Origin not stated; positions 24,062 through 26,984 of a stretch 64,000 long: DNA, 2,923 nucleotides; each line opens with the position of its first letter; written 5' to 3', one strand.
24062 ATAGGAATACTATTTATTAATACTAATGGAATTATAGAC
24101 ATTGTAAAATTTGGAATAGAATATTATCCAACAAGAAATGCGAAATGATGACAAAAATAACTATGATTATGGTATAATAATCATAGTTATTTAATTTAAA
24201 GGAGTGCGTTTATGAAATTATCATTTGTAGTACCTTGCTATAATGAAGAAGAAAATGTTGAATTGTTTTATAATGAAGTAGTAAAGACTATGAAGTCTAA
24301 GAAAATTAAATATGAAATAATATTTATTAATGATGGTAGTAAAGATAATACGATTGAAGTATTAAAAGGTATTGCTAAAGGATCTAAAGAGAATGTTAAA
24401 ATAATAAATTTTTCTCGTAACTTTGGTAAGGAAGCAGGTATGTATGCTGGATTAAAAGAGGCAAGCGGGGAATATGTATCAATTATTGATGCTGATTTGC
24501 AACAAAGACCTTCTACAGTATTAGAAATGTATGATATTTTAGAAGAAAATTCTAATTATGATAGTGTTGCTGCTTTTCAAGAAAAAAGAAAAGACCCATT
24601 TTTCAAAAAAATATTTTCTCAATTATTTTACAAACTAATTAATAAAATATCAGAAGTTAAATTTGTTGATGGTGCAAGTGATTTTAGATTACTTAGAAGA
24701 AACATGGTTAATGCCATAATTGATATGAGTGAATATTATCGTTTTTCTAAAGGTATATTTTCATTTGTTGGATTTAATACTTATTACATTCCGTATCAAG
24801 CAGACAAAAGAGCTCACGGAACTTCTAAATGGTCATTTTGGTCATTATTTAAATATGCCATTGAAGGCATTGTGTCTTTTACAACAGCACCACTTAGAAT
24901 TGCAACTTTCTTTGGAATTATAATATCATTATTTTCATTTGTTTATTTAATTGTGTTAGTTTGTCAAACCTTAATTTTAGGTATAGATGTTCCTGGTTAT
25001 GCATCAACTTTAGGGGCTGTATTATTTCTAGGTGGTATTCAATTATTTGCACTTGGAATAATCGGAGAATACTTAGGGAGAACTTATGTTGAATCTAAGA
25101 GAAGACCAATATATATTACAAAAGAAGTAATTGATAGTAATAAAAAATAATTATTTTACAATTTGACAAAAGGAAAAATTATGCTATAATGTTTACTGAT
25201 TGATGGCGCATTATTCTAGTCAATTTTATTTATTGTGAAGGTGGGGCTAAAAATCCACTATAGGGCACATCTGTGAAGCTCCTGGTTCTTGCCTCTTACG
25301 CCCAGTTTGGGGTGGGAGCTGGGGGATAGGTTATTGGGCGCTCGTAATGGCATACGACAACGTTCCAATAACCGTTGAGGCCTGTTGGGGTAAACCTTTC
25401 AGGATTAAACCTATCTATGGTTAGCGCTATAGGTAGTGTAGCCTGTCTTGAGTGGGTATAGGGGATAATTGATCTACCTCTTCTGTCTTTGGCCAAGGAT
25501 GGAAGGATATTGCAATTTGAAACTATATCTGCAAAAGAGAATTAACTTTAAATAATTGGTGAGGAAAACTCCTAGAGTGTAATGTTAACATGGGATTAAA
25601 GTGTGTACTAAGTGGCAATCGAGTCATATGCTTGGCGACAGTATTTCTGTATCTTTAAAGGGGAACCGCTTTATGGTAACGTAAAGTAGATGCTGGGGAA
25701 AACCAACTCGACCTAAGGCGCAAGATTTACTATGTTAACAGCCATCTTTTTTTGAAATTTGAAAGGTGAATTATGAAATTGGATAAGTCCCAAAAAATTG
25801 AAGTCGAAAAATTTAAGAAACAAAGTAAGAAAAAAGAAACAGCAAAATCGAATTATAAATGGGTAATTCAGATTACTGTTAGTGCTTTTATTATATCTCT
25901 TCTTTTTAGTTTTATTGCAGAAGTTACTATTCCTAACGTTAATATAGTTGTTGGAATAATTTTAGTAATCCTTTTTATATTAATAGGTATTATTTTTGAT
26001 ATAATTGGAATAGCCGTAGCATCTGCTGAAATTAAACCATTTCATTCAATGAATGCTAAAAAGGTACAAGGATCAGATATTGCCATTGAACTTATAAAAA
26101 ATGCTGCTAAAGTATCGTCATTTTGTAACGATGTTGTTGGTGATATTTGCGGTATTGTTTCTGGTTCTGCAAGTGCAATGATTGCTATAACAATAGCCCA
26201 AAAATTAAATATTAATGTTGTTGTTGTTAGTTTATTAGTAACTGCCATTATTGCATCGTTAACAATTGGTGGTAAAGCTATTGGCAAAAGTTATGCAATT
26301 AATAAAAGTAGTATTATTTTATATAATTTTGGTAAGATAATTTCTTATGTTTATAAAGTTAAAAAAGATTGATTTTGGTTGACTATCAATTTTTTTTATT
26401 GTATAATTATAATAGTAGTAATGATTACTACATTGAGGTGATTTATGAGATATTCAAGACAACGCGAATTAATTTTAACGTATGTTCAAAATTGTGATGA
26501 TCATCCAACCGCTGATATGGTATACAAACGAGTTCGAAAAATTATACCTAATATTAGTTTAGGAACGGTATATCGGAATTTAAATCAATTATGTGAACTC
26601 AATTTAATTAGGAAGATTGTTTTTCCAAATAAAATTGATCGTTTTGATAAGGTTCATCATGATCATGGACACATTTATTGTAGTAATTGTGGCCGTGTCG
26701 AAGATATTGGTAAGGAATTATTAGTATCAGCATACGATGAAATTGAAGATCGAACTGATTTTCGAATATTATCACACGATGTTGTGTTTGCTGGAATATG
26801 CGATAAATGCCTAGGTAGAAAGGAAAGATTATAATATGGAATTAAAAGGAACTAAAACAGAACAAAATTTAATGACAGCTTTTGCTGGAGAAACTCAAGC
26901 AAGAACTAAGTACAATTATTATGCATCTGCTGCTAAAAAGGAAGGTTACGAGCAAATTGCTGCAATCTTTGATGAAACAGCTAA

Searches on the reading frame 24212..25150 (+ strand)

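Call 7: search_protein_families(library=pfam, proteins=[window:24212-25150:+])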
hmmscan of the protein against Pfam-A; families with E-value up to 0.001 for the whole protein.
window:24212-25150:+ (312 aa): 3 families
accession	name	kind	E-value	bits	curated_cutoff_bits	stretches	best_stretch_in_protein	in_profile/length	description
PF00535.33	Glycos_transf_2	-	3.6e-30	105.5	23.3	1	4-167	1-165/168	Glycosyl transferase family 2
PF13641.12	Glyco_tranf_2_3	-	2.4e-07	31.4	27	1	3-110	3-111/230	Glycosyltransferase like family 2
PF10111.15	Glyco_tranf_2_2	-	5.8e-07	29.7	27.3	1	4-98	1-94/276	Glycosyltransferase like family 2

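Call 8: search_protein_families(library=ncbifam, proteins=[window:24212-25150:+])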
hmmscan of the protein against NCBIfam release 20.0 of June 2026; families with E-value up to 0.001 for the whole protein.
window:24212-25150:+ (312 aa): 18 families
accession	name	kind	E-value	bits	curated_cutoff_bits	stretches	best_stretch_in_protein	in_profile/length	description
NF047588.1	GlcsyltransPgfSStrep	equivalog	2.8e-89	299.4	500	1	1-305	1-304/308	glycosyltransferase PgfS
NF007986.1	PRK10714.1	equivalog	9.1e-52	176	529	1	2-310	7-315/316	undecaprenyl-phosphate 4-deoxy-4-formamido-L-arabinose transferase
TIGR03937.1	PgaC_IcaA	equivalog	3.9e-20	72.2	422.3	1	2-120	46-160/407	poly-beta-1,6-N-acetyl-D-glucosamine synthase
NF007482.0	PRK10073.1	equivalog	3.1e-13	49.4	423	1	2-109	7-109/334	glycosyltransferase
NF041875.1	EPS_EpsD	equivalog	3.1e-11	43.2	370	1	3-146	1-143/325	exopolysaccharide biosynthesis glycosyltransferase EpsD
TIGR04283.1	glyco_like_mftF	equivalog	5.1e-10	39.3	182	1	3-124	1-109/221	TIGR04283 family arsenosugar biosynthesis glycosyltransferase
NF038302.1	EPS_HpsE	equivalog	1.2e-09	37.6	300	1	2-115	2-116/307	hormogonium polysaccharide biosynthesis glycosyltransferase HpsE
NF010496.0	PRK13915.1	equivalog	3.1e-09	36.3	262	1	2-110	32-142/307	glucosyl-3-phosphoglycerate synthase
NF047683.1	TeichurnBiosyTuaG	equivalog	4.1e-09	36.4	400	1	3-110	8-111/252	teichuronic acid biosynthesis protein TuaG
NF053739.1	GlytfEpsEBac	equivalog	3.2e-07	29.6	450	1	2-120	2-117/265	glycosyltransferase EpsE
NF058614.1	PPMAGASynPpgS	equivalog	3.5e-07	29.9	370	1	5-169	4-165/226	polyprenyl-phospho-N-acetylgalactosaminyl synthase PpgS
TIGR03111.1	glyc2_xrt_Gpos1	hypoth_equivalog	5.2e-07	28.8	363.95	1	3-147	51-191/439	TIGR03111 family XrtG-associated glycosyltransferase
TIGR03965.1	mycofact_glyco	equivalog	5.7e-07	28.8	280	1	3-100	76-169/467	mycofactocin biosynthesis glycosyltransferase MftF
TIGR04182.1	glyco_TIGR04182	equivalog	4.8e-06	26.2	325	1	5-159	4-149/293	S-layer glycoprotein N-glycosyltransferase AglJ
NF041394.1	GtaseAglG_Halo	equivalog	8.1e-06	25.3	440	1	1-121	1-115/304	glucosyl-dolichyl phosphate glucuronosyltransferase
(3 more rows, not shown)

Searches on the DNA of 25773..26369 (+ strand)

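Call 14: search_rna_families(sources=[L001, L002, L003, L004, L005, L007, L008, L009, L010, L012, L016, L017, L022, L028, L035, L059, L064], threshold=gathering)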
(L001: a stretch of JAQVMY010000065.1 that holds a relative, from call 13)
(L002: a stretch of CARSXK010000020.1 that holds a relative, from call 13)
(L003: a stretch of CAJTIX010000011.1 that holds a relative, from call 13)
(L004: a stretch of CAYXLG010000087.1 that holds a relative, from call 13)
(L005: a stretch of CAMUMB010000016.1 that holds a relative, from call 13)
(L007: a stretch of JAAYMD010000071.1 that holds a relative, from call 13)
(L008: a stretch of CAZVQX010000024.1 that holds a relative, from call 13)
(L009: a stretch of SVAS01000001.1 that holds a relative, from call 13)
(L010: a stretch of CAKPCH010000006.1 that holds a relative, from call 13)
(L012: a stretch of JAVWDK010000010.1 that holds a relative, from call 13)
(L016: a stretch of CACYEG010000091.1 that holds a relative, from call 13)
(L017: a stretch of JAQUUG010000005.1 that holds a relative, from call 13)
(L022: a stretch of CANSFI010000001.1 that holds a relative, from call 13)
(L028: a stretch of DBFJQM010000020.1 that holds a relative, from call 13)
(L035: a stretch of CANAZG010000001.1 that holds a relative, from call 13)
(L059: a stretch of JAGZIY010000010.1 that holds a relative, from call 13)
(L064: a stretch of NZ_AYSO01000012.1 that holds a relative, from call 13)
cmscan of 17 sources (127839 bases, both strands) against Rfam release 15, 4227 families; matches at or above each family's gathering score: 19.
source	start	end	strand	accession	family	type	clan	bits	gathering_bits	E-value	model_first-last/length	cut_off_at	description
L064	2428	3039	+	RF01071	OLE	Gene;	-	522.7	50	3.9e-150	1-616/616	no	Ornate Large Extremophilic RNA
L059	3199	3879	+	RF01071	OLE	Gene;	-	467.1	50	1.2e-133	1-616/616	no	Ornate Large Extremophilic RNA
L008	2912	3482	+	RF01071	OLE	Gene;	-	442.1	50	3.1e-126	1-616/616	no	Ornate Large Extremophilic RNA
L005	3360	3975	+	RF01071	OLE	Gene;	-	437.2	50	9.3e-125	1-616/616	no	Ornate Large Extremophilic RNA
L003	3361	3975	+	RF01071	OLE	Gene;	-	432.2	50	2.8e-123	1-616/616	no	Ornate Large Extremophilic RNA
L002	3354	3969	+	RF01071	OLE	Gene;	-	421.6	50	3.9e-120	1-616/616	no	Ornate Large Extremophilic RNA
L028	3195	3863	+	RF01071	OLE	Gene;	-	417.5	50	6.4e-119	1-616/616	no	Ornate Large Extremophilic RNA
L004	1057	1632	+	RF01071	OLE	Gene;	-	411.1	50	5e-117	1-616/616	no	Ornate Large Extremophilic RNA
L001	3335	3910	+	RF01071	OLE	Gene;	-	410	50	1.1e-116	1-616/616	no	Ornate Large Extremophilic RNA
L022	3320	3932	+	RF01071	OLE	Gene;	-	408.9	50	2.3e-116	1-616/616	no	Ornate Large Extremophilic RNA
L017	3396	3995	+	RF01071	OLE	Gene;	-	404.1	50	6e-115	1-616/616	no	Ornate Large Extremophilic RNA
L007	1316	1884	+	RF01071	OLE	Gene;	-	396.8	50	9.1e-113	1-616/616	no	Ornate Large Extremophilic RNA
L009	3354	3962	+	RF01071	OLE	Gene;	-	394.4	50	4.6e-112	1-616/616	no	Ornate Large Extremophilic RNA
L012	240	850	+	RF01071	OLE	Gene;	-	376.2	50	1.1e-106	1-616/616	no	Ornate Large Extremophilic RNA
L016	3383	3967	+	RF01071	OLE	Gene;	-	310.9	50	2.6e-87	1-616/616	no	Ornate Large Extremophilic RNA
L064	1048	1113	+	RF03064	RAGATH-18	Gene; sRNA;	-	75.7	44.9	4e-13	1-71/71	no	RAGATH-18 RNA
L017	3139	3319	+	RF00013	6S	Gene;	-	69.7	46.4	2.1e-11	1-187/187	no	6S / SsrS RNA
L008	6404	6477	+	RF00005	tRNA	Gene; tRNA;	CL00001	65.1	29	1.4e-11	1-71/71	no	tRNA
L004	4175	4226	+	RF00005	tRNA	Gene; tRNA;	CL00001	33.7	29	0.006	1-49/71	3'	tRNA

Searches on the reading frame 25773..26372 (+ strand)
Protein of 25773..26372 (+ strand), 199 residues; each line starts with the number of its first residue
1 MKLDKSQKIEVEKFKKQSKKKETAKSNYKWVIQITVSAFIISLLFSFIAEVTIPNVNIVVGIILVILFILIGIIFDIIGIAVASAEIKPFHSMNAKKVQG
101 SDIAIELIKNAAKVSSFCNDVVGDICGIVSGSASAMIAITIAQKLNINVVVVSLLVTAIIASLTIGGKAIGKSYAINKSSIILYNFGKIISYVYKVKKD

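Call 7: search_protein_families(library=pfam, proteins=[window:25773-26372:+])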
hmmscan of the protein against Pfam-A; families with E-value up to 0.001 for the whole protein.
window:25773-26372:+ (199 aa): 0 families

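Call 8: search_protein_families(library=ncbifam, proteins=[window:25773-26372:+])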
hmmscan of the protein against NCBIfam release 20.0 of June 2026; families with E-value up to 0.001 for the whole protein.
window:25773-26372:+ (199 aa): 0 families

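Call 10: search_solved_structures(query=window:25773-26369:+, max_evalue=1, show_alignments=2)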
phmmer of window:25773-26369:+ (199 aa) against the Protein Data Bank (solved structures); distinct sequences matched with E-value up to 1: 0.

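Call 12: find_homologous_proteins(query=window:25773-26369:+)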
Query window:25773-26369:+ (199 aa): 7445 proteins with E <= 0.001 among 8000 candidates; the best 120 are listed.
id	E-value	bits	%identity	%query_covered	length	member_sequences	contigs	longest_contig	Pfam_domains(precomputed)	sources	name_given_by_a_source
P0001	5.3e-111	386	100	100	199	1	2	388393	-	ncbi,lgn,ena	ncbi:MAG: hypothetical protein WDA12_01115 [Bacilli bacterium]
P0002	3.7e-101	354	87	100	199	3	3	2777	-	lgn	-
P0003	1.0e-91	324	79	100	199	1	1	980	-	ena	-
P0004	4.5e-89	315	77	100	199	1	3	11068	-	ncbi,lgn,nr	ncbi:MAG: hypothetical protein PHW32_04280 [Bacilli bacterium]|nr:hypothetical protein [Bacilli bact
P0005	6.0e-87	308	75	99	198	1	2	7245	-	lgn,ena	-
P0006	8.7e-87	308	75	99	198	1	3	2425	-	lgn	-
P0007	1.1e-86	307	75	99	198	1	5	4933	-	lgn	-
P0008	1.3e-86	307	74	99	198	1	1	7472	-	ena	-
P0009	1.5e-86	307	75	99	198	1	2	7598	-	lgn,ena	-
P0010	2.0e-86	307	74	99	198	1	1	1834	-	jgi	jgi:CBS domain containing-hemolysin-like protein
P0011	2.2e-86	306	74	99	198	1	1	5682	-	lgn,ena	-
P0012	2.9e-86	306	74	99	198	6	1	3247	-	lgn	-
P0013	4.8e-86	305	74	99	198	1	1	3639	-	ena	-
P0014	6.0e-86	305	74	99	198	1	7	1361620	-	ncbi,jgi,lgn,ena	-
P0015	8.0e-86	305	74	99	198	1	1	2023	-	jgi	jgi:CBS domain containing-hemolysin-like protein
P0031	1.2e-71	258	61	99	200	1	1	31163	PF01595.26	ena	-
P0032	1.7e-71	258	64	95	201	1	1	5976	PF01595.26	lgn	-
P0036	7.2e-71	256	64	95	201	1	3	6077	PF01595.26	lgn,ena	-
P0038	9.1e-71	256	62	97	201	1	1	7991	PF01595.26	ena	-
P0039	1.1e-70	255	63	95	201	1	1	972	PF01595.26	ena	-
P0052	1.6e-69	251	63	95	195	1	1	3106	PF01595.26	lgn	-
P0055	3.8e-69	250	60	96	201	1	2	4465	PF01595.26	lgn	-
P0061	8.2e-69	249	60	99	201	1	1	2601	PF01595.26,PF03169.21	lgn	-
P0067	1.2e-68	249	59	99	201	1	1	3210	PF01595.26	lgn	-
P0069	1.3e-68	248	57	99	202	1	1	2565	PF01595.26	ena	-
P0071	1.7e-68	248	60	95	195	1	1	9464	PF01595.26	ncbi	-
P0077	5.8e-68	246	59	95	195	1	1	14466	PF01595.26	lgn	-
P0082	1.1e-67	245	59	95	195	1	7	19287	PF01595.26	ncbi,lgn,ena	-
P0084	1.7e-67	245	59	95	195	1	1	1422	PF01595.26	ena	-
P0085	1.7e-67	245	61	95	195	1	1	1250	PF01595.26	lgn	-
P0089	2.6e-67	244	65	86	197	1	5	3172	PF01595.26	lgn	-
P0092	3.2e-67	244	65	86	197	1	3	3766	PF01595.26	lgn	-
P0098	6.0e-67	243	59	95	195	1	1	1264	PF01595.26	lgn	-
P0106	8.5e-67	243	59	95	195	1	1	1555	PF01595.26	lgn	-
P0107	8.7e-67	243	60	96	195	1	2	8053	PF01595.26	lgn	-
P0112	1.2e-66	242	57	96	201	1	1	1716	PF01595.26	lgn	-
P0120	2.3e-66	241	59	96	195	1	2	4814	PF01595.26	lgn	-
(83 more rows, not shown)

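Call 13: find_related_loci(query=window:25773-26369:+, collection=genome_contigs, flank=4000)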
Query window:25773-26369:+ (199 aa) in genome_contigs; peptide patterns used: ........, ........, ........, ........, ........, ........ (x = any residue, [..] = any of these).
600 stretches matched a pattern (row limit reached: there are more); 524 encode a relative of the query (tblastn E <= 1e-3); the best 80 are kept; 80 distinct loci.
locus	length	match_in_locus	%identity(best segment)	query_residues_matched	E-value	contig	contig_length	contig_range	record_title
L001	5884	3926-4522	77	1-199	5e-90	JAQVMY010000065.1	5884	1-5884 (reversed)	MAG: Bacilli bacterium isolate STF1_144 NODE_52137_length_5884_cov_6.596839_Sandtown_F1, whole genome shotgun sequence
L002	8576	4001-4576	59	10-198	1e-76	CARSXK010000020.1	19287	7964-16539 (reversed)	MAG TPA_asm: uncultured Bacilli bacterium isolate MGBC129510 genome assembly, contig: MGBC129510.20, whole genome shotgu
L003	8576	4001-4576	59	10-198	4e-75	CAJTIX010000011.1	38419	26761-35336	MAG TPA_asm: uncultured Bacilli bacterium isolate MGBC103251 genome assembly, contig: MGBC103251.11, whole genome shotgu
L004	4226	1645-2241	74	1-199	4e-68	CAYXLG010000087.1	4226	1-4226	MAG TPA_asm: uncultured Muribaculaceae bacterium isolate SRP192927_co8_203 genome assembly, contig: NODE_23539_length_42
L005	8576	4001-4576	61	10-198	6e-68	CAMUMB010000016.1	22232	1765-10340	MAG TPA_asm: uncultured Bacillales bacterium isolate SRR14038239_bin.65_metawrap_v1.3_MAG genome assembly, contig: NODE.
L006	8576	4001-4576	61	10-198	2e-67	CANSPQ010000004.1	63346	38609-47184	MAG TPA_asm: uncultured Bacillales bacterium isolate SRR15730548_bin.42_metawrap_v1.3_MAG genome assembly, contig: NODE.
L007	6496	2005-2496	65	30-193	2e-66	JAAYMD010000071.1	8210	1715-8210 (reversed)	MAG: Mollicutes bacterium isolate AS20ysBPTH_155 70990_AS20, whole genome shotgun sequence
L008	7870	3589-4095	64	30-198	2e-66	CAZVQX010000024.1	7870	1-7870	MAG TPA_asm: uncultured Muribaculaceae bacterium isolate SRP192927_co8_88 genome assembly, contig: NODE_9524_length_7870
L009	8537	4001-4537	60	17-198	2e-64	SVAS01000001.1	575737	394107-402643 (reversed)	MAG: Bacillota bacterium isolate SIG208 NODE_21_length_575737_cov_13.617184, whole genome shotgun sequence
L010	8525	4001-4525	60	21-195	3e-64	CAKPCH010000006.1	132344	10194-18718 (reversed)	MAG: uncultured Bacilli bacterium isolate REFINED_METABAT215_TOP10_CONTIGS_1500_ASSEMBLY_K77_MERGED__Hadza_MoBio_hadza-I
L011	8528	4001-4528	58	20-197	3e-61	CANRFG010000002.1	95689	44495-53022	MAG: uncultured Bacilli bacterium isolate Lapin-023__bin93 genome assembly, contig: Lapin-023__NODE_284_length_95689_cov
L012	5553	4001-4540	55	12-195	2e-60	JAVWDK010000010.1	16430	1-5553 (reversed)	MAG: Bacilli bacterium isolate CGS10Y4-bin82 NODE_2974_length_16430_cov_5.626504, whole genome shotgun sequence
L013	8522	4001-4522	57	16-191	6e-60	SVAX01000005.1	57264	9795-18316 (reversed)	MAG: Bacillota bacterium isolate SIG213 NODE_12991_length_57264_cov_8.442060, whole genome shotgun sequence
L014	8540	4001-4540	50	10-192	1e-58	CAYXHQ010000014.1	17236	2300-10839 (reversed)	MAG TPA_asm: uncultured Muribaculaceae bacterium isolate SRP192927_co1_146 genome assembly, contig: NODE_6928_length_172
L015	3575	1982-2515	53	19-196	1e-58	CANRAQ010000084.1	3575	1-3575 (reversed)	MAG: uncultured Bacilli bacterium isolate Lapin-016__bin43 genome assembly, contig: Lapin-016__NODE_26238_length_3575_co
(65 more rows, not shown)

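Call 15: search_protein_families(library=pfam, proteins=[window:25773-26369:+], max_evalue=10)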
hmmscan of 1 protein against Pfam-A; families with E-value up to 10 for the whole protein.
window:25773-26369:+ (199 aa): 5 families
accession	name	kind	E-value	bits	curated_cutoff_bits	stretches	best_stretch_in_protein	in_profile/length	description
PF06781.17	CrgA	-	0.043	14.4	24.8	1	10-67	14-80/89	Cell division protein CrgA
PF11016.13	DUF2854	-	0.35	11.2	25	1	66-97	15-46/146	Protein of unknown function (DUF2854)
PF05656.20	DUF805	-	1.1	10.1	25.7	1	25-83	10-66/111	Protein of unknown function (DUF805)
PF19529.4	DUF6057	-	6.6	5.9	29.8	0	28-94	118-185/569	Family of unknown function (DUF6057)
PF19094.5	EMC6_arch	-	7.2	7.6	26.7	0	125-160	13-51/87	EMC6-arch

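Call 27: find_encoding_contigs(protein=P0001, flank=3000, max_places=3)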
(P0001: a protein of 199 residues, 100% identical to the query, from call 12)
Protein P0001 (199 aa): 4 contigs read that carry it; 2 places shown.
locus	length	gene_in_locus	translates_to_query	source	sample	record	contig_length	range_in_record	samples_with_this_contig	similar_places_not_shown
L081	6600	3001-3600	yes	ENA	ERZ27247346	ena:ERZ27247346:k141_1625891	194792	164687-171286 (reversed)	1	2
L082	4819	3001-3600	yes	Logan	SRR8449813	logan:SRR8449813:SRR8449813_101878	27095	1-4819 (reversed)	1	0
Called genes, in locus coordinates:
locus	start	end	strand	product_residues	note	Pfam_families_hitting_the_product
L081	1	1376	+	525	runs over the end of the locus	-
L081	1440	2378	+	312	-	PF00535:Glycos_transf_2, PF10111:Glyco_tranf_2_2 (weak), PF13641:Glyco_tranf_2_3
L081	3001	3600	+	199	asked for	-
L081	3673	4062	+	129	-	PF01475:FUR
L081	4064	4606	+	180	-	PF00210:Ferritin (weak), PF02915:Rubrerythrin, PF21349:RUBY_RBDX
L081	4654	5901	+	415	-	PF00464:SHMT, PF00155:Aminotran_1_2, PF01041:DegT_DnrJ_EryC1, PF01212:Beta_elim_lyase (faint)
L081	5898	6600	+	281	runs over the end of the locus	PF00763:THF_DHG_CYH, PF02882:THF_DHG_CYH_C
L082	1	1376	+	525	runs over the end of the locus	-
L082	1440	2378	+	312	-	PF00535:Glycos_transf_2, PF10111:Glyco_tranf_2_2 (weak), PF13641:Glyco_tranf_2_3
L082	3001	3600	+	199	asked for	-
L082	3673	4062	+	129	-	PF01475:FUR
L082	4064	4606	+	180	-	PF00210:Ferritin (weak), PF02915:Rubrerythrin, PF21349:RUBY_RBDX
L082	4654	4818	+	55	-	?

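Call 31: search_solved_structures(query=A2, max_evalue=1, show_alignments=1)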
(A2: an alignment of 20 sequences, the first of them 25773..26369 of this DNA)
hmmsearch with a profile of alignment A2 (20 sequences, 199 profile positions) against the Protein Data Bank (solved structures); distinct sequences matched with E-value up to 1: 0.

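Call 40: predict_structure(alignment_id=A3)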
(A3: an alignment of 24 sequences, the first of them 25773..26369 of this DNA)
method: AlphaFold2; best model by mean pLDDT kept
length: 199 residues; sequences in the alignment: 24
mean_pLDDT: 76.9   pTM: 0.66
mean pLDDT of the five models: 76.9, 76.3, 72.3, 71.8, 71.5
residues with pLDDT >= 90: 1; 70-90: 168; 50-70: 22; < 50: 8
segments of 3 or more residues with pLDDT < 50: 19-23, 197-199
pLDDT, mean of each block of 10 residues (from residue 1): 67 56 59 80 79 72 83 86 80 74 82 82 80 81 85 85 82 80 82 60
secondary structure, 60 per line:
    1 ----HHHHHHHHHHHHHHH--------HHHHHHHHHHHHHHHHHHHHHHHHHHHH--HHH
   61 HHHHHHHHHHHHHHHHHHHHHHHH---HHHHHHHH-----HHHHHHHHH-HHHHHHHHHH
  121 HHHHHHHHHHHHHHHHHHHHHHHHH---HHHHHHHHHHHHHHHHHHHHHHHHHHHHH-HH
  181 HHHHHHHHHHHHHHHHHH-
elements in order: H5-19 H28-55 H58-84 H88-95 H101-109 H111-145 H149-177 H179-198

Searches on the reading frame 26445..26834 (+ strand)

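Call 7: search_protein_families(library=pfam, proteins=[window:26445-26834:+])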
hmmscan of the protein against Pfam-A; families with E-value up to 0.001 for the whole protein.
window:26445-26834:+ (129 aa): 1 family
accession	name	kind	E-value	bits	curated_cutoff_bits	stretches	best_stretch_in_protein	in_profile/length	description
PF01475.25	FUR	-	3.1e-28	98.8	23.1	1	1-114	4-119/121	Ferric uptake regulator family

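Call 8: search_protein_families(library=ncbifam, proteins=[window:26445-26834:+])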
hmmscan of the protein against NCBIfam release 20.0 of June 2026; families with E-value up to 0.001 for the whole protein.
window:26445-26834:+ (129 aa): 10 families
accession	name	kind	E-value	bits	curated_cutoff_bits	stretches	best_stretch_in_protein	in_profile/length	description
NF052545.1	TransRegPerRClab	equivalog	1.6e-29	102.7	180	1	4-123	16-135/138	transcriptional regulator PerR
NF051892.1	TransRegFurBacil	equivalog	6.7e-26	91.1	220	1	6-126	22-147/149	ferric iron uptake transcriptional regulator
NF047406.1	TransRegPerRTherm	equivalog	6.4e-25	87.9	200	1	2-123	5-126/130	manganese-dependent transcriptional regulator PerR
NF051891.1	TransRegFurHelico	equivalog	3.6e-14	52.9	200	1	2-123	24-146/148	ferric iron uptake transcriptional regulator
NF045678.1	TransRegIrrA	equivalog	1.9e-13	50.5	150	1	2-93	19-111/138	iron response transcriptional regulator IrrA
NF045677.1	FeRespRegIrr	equivalog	8.7e-13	48.5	170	1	2-95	10-105/127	Fur family transcriptional regulator Irr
NF006999.0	PRK09462.1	equivalog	1e-12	47.9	146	1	9-122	21-136/148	ferric iron uptake transcriptional regulator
NF047461.1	FUR_perox_PerRB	exception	5.2e-11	42.6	250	1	5-117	30-140/143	peroxide-responsive transcriptional repressor PerRB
NF047462.1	FUR_perox_PerRA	exception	1.7e-07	31.8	200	1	9-89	25-105/142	peroxide-responsive transcriptional repressor PerRA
NF008646.0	PRK11639.1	equivalog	1.1e-06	28.4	167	1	2-123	23-147/171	zinc uptake transcriptional repressor Zur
